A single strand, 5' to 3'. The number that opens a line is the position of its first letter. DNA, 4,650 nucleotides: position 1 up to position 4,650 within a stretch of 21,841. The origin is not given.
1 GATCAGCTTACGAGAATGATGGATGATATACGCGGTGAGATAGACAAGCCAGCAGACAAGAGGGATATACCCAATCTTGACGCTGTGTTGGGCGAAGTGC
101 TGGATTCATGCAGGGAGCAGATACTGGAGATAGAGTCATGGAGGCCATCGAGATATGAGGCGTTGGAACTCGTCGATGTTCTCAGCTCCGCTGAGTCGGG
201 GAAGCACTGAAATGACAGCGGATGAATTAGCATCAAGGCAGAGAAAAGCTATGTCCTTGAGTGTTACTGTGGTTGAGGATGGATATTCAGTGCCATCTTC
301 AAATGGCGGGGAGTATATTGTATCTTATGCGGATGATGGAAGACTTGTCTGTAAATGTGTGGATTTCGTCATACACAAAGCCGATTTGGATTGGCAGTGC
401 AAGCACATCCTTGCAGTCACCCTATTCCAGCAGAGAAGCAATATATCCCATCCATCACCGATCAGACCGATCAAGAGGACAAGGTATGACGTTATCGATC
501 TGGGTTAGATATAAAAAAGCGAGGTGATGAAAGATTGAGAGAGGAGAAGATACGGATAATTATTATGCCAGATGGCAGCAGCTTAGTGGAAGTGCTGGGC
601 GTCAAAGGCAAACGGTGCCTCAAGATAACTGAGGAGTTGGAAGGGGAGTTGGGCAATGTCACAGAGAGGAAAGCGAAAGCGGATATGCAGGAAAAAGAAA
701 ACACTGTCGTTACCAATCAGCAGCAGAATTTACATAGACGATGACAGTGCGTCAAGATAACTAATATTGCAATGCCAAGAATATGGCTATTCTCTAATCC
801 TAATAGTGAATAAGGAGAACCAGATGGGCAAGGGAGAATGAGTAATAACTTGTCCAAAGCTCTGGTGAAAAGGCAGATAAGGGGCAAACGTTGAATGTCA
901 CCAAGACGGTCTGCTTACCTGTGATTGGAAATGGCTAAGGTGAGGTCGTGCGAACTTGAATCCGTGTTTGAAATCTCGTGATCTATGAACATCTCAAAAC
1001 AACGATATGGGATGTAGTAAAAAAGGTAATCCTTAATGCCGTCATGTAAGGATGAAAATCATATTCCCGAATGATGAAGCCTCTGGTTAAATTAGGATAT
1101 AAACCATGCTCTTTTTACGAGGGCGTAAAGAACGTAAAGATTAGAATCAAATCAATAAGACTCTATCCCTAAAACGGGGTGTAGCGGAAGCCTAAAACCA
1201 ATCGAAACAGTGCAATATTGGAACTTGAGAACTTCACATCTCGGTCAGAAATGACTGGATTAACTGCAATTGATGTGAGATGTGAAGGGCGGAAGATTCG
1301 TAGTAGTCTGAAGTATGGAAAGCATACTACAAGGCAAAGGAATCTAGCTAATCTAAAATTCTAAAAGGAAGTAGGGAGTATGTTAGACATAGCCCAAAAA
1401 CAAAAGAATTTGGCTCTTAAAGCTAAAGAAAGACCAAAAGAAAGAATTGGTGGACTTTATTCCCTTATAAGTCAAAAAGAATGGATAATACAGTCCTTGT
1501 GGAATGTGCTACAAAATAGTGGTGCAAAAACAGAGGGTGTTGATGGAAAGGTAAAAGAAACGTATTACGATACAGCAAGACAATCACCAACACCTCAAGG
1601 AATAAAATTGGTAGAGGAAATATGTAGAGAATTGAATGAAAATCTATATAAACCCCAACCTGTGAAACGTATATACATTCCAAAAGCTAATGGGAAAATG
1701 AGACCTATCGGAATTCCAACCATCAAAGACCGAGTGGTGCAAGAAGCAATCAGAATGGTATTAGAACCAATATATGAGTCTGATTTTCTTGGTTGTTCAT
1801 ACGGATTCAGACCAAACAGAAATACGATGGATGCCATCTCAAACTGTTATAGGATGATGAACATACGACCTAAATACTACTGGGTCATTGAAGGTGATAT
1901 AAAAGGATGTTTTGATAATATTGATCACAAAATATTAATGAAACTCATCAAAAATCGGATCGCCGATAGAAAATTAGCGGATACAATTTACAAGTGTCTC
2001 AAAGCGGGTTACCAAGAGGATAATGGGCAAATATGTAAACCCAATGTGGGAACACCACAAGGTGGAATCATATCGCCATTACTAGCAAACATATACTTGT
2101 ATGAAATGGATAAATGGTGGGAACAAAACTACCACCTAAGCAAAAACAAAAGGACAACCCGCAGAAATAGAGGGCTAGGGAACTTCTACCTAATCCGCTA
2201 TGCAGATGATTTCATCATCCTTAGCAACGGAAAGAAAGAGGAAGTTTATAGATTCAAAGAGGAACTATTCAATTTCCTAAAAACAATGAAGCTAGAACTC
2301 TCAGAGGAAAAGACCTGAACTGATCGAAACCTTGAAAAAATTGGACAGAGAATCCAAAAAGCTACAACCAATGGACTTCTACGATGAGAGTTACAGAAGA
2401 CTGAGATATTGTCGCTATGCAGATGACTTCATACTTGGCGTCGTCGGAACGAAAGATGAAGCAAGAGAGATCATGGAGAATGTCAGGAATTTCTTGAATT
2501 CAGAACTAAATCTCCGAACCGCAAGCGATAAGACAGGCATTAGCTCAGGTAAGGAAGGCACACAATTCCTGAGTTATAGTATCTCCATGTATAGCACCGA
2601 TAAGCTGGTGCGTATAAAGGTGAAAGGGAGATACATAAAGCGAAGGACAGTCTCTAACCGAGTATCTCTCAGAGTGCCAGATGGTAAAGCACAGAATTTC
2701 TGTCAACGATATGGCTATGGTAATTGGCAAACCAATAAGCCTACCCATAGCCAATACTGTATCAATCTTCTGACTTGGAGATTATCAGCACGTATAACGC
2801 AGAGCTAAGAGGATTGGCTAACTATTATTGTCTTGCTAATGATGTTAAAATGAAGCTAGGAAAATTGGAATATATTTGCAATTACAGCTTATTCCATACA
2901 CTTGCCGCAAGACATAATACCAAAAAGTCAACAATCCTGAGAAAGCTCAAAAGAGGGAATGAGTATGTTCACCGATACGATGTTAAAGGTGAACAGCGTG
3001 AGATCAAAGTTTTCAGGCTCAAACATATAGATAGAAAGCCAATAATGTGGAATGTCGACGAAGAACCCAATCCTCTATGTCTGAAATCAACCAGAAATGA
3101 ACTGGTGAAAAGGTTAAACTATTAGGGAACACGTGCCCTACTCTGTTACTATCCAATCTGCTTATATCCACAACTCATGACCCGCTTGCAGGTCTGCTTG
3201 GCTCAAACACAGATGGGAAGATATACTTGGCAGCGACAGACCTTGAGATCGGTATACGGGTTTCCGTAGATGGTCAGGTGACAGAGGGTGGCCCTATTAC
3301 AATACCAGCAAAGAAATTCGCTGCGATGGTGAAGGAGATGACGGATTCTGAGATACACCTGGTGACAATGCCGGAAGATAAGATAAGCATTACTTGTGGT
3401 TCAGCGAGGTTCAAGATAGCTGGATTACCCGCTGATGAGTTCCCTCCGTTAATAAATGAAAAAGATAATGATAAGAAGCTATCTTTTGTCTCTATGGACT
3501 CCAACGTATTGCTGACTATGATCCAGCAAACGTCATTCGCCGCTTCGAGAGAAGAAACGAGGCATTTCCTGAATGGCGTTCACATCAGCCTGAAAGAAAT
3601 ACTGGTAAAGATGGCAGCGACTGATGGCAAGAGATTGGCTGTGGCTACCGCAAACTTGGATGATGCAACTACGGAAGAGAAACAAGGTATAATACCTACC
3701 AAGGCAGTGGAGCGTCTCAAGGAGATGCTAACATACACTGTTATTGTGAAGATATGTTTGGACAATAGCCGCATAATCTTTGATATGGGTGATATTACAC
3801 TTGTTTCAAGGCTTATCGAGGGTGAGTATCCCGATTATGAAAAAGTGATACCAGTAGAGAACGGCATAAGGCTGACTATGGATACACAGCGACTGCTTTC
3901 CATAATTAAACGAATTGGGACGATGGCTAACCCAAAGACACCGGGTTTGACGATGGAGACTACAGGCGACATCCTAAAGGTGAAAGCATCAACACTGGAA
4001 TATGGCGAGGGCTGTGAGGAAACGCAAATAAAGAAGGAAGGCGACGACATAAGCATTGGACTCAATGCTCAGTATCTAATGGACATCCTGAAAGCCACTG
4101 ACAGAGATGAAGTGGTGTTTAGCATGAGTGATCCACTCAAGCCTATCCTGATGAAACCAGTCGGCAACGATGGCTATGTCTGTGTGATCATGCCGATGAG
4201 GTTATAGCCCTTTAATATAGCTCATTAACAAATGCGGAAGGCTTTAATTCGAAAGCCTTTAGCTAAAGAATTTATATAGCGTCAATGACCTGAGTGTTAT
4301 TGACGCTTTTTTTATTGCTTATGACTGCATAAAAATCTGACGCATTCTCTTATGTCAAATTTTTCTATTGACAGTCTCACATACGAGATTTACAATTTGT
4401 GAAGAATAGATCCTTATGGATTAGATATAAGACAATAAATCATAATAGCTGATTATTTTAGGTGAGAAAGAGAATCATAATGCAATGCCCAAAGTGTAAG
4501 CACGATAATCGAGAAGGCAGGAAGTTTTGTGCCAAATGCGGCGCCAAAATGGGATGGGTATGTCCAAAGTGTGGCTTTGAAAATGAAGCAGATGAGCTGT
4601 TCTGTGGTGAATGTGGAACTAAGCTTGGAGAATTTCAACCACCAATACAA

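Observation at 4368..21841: At least five tandem giant paralogs (ZnR-cyclase-STAND-TPR-ConA-like) behind one promoter: candidate NLR-like sensor array with cyclic-nucleotide output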

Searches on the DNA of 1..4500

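Call 52: search_rna_families(source=window, start=1, end=4500, threshold=evalue, max_evalue=1)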
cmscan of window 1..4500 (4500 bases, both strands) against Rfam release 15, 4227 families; matches with E-value up to 1: 1.
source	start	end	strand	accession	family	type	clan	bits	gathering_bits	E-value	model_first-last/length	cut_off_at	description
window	4239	4313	+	RF00378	Qrr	Gene; sRNA;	-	23.8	50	0.38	1-108/108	no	Qrr RNA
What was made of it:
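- Tried and rejected: At E <= 1 on 1-4500 it gave only a chance Qrr-like hit on the terminator hairpin (call 52).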

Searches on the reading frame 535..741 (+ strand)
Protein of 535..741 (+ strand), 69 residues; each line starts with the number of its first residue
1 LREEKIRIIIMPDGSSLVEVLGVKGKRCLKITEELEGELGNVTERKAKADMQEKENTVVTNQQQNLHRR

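Call 84: search_protein_families(library=pfam, proteins=[window:535-741:+], max_evalue=1)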
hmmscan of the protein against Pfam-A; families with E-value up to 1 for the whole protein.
window:535-741:+ (69 aa): 3 families
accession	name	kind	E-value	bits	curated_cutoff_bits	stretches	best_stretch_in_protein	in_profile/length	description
PF11211.13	DUF2997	-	4.4e-13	49.3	24.1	1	6-51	1-46/47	Protein of unknown function (DUF2997)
PF09439.16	SRPRB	-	0.023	14.5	25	1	26-56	125-155/178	Signal recognition particle receptor beta subunit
PF19973.4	TCAD7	-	0.036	14.6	24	1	7-64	52-105/109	Ternary complex associated domain 7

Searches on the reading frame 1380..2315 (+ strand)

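Call 7: search_protein_families(library=pfam, proteins=[window:1380-2315:+], max_evalue=0.01)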
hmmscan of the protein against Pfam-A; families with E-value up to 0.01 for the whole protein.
window:1380-2315:+ (312 aa): 1 family
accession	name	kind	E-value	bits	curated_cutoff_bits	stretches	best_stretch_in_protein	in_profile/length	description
PF00078.32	RVT_1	-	1.8e-41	142.6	29.6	1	100-312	1-189/205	Reverse transcriptase (RNA-dependent DNA polymerase)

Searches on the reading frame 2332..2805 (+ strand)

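Call 7: search_protein_families(library=pfam, proteins=[window:2332-2805:+], max_evalue=0.01)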
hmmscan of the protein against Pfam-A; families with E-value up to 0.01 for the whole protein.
window:2332-2805:+ (158 aa): 1 family
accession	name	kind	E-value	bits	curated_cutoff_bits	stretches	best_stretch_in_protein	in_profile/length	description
PF00078.32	RVT_1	-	1.5e-06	28.5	29.6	1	18-83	138-204/205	Reverse transcriptase (RNA-dependent DNA polymerase)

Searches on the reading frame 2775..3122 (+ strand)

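Call 7: search_protein_families(library=pfam, proteins=[window:2775-3122:+], max_evalue=0.01)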
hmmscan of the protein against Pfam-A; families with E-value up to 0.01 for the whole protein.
window:2775-3122:+ (116 aa): 2 families
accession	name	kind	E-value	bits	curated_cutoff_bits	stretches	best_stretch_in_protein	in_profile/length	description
PF01348.27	Intron_maturas2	-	2.7e-08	34.3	20.8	1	2-59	45-103/140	Type II intron maturase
PF08388.16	GIIM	-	8e-05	23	23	1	2-55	23-76/80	Group II intron, maturase-specific domain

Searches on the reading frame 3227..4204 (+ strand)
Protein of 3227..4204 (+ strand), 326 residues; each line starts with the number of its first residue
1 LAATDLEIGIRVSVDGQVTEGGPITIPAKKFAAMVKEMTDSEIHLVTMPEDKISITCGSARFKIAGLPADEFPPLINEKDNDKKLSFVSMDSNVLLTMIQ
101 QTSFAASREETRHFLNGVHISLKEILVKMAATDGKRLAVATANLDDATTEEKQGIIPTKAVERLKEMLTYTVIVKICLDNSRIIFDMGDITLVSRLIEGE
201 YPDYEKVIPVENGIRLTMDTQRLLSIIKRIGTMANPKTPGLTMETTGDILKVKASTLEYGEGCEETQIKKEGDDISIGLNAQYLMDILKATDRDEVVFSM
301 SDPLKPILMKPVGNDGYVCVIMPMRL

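Call 7: search_protein_families(library=pfam, proteins=[window:3227-4204:+], max_evalue=0.01)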
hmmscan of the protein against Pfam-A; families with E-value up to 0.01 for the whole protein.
window:3227-4204:+ (326 aa): 3 families
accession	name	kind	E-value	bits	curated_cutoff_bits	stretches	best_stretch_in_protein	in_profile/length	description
PF02767.21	DNA_pol3_beta_2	-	1.7e-28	99.7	27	1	90-203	2-116/116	DNA polymerase III beta subunit, central domain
PF02768.20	DNA_pol3_beta_3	-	1.8e-23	83.1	27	1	206-325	2-121/121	DNA polymerase III beta subunit, C-terminal domain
PF00712.24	DNA_pol3_beta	-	8.3e-21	74.8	24.4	1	2-75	45-119/120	DNA polymerase III beta subunit, N-terminal domain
